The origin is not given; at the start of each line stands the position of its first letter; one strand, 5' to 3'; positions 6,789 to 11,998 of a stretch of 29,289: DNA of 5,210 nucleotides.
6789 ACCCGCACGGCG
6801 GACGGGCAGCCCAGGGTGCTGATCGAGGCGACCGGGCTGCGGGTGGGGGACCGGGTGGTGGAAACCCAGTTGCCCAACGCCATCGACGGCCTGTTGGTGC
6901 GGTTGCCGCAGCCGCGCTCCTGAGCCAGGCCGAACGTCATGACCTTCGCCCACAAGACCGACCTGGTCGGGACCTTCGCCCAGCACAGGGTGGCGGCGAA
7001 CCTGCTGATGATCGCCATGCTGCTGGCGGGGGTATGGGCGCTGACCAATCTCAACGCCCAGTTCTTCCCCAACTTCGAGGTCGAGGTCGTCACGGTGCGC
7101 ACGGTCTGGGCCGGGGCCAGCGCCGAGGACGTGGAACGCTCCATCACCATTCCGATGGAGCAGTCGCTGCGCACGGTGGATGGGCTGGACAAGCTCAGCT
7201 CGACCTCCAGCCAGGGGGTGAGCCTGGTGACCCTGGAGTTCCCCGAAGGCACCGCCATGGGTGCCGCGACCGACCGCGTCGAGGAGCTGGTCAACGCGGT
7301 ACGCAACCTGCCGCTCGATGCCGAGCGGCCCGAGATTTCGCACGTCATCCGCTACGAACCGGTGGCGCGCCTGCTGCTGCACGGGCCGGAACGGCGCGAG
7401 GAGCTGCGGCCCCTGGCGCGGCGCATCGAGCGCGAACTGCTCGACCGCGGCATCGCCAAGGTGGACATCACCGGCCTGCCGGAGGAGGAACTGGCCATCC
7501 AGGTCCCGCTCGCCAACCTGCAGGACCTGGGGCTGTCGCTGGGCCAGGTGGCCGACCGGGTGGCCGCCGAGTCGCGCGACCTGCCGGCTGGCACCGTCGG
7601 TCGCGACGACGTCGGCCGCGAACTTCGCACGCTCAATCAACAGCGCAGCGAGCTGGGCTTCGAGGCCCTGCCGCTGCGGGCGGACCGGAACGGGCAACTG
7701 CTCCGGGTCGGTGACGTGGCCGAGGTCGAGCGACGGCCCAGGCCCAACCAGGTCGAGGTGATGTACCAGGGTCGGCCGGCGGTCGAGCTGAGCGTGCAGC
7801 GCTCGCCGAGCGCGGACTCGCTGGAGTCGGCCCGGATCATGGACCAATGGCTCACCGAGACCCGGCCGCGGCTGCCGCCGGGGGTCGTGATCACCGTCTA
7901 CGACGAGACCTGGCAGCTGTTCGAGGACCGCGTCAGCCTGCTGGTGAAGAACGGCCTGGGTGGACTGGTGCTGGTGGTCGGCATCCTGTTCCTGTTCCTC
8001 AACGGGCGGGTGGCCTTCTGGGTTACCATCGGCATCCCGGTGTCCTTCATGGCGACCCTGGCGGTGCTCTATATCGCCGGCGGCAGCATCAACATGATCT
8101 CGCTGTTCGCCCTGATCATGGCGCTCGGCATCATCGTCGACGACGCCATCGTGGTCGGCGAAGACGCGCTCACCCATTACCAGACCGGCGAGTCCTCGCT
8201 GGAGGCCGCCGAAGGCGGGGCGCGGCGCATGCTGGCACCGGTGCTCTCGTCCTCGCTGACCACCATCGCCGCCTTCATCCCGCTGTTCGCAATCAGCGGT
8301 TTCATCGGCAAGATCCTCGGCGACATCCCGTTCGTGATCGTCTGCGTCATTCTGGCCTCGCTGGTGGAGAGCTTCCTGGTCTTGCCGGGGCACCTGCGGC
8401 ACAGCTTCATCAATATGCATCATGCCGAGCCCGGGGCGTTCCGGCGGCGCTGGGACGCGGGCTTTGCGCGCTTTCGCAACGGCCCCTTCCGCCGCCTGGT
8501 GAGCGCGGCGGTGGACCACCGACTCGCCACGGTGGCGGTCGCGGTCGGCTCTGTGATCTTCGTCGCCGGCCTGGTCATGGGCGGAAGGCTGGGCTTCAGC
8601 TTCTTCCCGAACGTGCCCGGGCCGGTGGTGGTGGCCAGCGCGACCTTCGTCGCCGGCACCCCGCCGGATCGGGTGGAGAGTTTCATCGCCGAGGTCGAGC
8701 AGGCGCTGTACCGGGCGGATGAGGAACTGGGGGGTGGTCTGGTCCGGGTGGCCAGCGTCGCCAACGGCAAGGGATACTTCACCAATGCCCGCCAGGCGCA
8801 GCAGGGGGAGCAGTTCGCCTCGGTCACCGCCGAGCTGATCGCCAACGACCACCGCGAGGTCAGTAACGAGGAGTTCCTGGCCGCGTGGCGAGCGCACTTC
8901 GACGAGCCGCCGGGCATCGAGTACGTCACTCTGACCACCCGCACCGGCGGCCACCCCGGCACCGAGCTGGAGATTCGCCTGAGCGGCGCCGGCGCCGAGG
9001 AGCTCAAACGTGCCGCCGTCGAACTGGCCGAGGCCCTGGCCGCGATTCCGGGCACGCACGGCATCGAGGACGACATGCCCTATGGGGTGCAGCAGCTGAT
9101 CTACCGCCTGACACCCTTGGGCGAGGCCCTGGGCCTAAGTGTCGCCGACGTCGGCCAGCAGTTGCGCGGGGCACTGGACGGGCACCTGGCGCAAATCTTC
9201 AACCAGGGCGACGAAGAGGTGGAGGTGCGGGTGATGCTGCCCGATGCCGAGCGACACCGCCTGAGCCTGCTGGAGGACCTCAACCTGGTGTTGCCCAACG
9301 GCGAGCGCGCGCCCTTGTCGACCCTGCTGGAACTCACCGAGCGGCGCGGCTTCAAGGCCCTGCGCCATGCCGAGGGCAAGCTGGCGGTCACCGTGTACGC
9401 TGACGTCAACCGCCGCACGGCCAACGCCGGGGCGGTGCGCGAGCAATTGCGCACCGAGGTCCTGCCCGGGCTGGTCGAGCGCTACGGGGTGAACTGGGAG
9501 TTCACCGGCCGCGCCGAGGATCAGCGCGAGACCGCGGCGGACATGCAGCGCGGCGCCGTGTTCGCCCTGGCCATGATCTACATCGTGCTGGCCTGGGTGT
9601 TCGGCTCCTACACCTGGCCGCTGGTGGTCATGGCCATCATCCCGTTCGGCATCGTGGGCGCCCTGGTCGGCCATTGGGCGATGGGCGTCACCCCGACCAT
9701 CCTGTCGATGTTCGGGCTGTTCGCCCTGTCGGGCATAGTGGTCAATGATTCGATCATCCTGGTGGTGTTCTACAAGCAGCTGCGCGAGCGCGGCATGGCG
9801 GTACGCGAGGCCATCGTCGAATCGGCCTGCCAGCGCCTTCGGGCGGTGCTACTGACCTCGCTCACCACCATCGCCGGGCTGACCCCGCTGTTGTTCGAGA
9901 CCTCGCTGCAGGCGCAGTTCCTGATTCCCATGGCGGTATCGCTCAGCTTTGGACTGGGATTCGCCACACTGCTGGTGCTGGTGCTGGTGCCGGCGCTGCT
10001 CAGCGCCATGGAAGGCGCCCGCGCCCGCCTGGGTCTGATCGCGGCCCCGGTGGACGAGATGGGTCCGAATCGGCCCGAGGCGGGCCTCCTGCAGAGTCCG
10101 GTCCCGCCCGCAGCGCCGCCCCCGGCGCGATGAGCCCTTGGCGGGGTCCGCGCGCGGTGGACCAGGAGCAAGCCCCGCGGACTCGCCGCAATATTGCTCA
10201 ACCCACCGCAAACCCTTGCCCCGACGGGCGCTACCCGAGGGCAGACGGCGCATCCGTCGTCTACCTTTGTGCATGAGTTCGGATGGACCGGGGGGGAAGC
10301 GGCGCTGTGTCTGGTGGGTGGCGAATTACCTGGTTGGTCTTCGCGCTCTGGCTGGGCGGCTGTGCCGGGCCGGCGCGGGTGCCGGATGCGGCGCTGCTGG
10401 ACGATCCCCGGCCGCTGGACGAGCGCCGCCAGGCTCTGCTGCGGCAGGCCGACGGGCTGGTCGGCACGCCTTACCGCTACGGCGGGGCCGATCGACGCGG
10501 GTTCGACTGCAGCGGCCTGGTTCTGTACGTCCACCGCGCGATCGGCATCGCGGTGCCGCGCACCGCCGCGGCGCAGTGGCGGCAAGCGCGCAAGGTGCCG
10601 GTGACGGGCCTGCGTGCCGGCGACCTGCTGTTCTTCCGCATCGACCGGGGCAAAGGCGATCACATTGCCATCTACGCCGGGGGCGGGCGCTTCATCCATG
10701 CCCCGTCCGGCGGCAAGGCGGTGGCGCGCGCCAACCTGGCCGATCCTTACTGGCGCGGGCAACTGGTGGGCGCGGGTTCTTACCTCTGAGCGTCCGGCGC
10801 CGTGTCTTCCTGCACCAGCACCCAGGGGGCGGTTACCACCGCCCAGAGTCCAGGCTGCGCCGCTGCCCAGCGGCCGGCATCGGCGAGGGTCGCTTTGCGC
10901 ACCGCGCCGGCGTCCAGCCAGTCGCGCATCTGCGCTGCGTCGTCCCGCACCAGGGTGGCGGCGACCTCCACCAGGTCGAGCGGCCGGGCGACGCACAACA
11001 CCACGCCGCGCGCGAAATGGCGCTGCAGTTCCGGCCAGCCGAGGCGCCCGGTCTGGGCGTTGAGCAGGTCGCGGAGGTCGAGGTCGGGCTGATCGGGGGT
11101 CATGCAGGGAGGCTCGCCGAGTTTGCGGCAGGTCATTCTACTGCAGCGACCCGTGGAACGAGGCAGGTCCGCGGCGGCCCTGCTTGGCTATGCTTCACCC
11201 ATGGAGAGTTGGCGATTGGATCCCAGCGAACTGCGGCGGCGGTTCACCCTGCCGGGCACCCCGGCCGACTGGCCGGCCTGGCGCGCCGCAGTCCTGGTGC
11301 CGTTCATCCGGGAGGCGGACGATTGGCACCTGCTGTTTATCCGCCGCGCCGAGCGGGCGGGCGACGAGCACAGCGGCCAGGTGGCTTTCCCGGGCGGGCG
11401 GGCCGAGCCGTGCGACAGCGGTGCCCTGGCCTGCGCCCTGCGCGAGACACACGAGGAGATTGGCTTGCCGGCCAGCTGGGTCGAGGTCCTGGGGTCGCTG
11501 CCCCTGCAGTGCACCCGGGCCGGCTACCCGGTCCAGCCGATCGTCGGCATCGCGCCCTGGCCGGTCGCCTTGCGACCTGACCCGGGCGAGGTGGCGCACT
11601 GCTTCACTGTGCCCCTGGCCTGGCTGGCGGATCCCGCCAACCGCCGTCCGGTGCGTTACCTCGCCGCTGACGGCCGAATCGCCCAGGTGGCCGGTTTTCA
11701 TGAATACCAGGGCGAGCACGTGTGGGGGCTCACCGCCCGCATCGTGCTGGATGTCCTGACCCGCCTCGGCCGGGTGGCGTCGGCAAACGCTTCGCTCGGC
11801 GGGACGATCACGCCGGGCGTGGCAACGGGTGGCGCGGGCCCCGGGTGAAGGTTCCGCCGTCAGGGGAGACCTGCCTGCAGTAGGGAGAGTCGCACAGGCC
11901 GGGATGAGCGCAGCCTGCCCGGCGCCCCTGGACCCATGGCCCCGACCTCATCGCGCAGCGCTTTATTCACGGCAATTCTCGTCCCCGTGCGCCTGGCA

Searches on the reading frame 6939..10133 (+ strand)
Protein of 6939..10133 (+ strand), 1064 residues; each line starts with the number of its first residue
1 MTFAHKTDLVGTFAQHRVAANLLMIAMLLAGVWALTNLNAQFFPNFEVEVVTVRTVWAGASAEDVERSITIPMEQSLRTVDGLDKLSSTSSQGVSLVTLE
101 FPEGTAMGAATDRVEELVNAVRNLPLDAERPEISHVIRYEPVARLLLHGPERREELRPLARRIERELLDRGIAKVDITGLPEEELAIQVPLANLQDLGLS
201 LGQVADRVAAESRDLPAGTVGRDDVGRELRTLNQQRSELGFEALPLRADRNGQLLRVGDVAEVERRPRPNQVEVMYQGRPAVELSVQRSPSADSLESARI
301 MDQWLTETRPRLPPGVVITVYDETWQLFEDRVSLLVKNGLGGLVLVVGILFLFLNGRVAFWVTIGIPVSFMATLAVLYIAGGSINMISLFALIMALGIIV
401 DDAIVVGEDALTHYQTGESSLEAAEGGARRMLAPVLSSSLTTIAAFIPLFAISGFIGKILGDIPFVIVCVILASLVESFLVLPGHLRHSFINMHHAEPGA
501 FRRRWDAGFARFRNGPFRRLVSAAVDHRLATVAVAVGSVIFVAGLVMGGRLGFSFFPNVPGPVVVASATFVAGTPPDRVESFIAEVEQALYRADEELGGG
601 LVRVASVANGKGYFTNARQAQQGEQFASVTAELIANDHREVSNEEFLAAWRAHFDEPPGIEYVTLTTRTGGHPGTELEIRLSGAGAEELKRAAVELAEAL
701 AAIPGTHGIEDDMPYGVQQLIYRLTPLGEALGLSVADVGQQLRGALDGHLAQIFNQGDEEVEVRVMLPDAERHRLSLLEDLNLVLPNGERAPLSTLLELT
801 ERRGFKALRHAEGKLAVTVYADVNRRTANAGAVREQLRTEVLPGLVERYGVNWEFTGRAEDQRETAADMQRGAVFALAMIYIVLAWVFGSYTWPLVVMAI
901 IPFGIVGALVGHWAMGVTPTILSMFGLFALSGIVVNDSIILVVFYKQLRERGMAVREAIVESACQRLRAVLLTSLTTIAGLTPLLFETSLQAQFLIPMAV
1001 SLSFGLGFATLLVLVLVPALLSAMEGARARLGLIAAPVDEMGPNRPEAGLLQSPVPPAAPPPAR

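Call 56: search_protein_families(library=pfam, proteins=[window:6939-10133:+], max_evalue=0.00001)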
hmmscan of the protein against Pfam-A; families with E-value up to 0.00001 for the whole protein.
window:6939-10133:+ (1064 aa): 2 families
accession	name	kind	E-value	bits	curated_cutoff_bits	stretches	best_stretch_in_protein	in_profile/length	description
PF00873.25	ACR_tran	-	2.8e-167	558.8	28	1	11-1021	3-1017/1021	AcrB/AcrD/AcrF family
PF03176.21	MMPL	-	2.9e-06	26.9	20.5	1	850-1023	122-301/333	MMPL family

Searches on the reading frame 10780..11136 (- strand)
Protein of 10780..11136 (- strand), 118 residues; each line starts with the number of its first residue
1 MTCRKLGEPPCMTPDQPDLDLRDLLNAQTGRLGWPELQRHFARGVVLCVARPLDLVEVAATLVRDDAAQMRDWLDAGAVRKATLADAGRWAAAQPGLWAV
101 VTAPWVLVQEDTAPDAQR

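Call 56: search_protein_families(library=pfam, proteins=[window:10780-11136:-], max_evalue=0.00001)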
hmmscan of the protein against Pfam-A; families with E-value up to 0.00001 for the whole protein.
window:10780-11136:- (118 aa): 1 family
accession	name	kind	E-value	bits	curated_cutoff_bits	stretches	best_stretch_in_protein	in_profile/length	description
PF10052.14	DUF2288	-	2.2e-27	95.5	25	1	20-110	1-91/91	Protein of unknown function (DUF2288)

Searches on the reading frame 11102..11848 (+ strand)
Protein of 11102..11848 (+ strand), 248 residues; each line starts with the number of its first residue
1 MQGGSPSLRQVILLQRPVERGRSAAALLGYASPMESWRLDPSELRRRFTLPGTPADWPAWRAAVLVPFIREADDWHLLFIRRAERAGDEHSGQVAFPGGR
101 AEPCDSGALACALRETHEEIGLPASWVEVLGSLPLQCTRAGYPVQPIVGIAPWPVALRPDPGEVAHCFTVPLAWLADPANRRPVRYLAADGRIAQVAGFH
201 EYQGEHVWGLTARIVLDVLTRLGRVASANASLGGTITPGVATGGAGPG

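Call 56: search_protein_families(library=pfam, proteins=[window:11102-11848:+], max_evalue=0.00001)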
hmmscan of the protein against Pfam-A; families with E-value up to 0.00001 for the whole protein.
window:11102-11848:+ (248 aa): 1 family
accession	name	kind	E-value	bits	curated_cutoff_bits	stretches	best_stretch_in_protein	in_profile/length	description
PF00293.34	NUDIX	-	2.3e-12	47.5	21.1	1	61-176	3-120/134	NUDIX domain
